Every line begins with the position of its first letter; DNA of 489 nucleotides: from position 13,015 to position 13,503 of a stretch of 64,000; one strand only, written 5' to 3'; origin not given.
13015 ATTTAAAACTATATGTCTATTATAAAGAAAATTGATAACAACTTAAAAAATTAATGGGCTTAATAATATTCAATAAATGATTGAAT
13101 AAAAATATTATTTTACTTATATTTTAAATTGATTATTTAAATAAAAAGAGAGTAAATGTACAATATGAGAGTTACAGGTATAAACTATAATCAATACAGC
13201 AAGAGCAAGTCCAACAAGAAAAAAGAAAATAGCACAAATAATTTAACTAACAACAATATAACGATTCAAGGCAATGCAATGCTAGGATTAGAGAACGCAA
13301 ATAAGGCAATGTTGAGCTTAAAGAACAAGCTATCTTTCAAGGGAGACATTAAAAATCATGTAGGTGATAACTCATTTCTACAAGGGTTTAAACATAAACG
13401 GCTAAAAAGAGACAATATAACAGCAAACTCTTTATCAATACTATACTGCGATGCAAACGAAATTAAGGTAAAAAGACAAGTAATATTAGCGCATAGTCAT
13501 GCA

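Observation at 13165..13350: Conserved N-terminal cassette (M-[RQ]-I-x-[GR]-I-G ... F-K-G) on all six BH proteins, with no classical signal peptide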

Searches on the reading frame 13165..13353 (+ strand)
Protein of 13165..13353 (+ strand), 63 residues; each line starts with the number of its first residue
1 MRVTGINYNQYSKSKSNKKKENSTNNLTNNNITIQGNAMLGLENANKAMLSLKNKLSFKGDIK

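Call 12: find_homologous_proteins(query=A2, max_evalue=10)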
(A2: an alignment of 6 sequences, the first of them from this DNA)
Query A2 (6 sequences): 49 candidates shared short words with the query, none scored E <= 10.
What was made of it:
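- Tried and rejected: The same search with the six-tail alignment found nothing (call 12).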
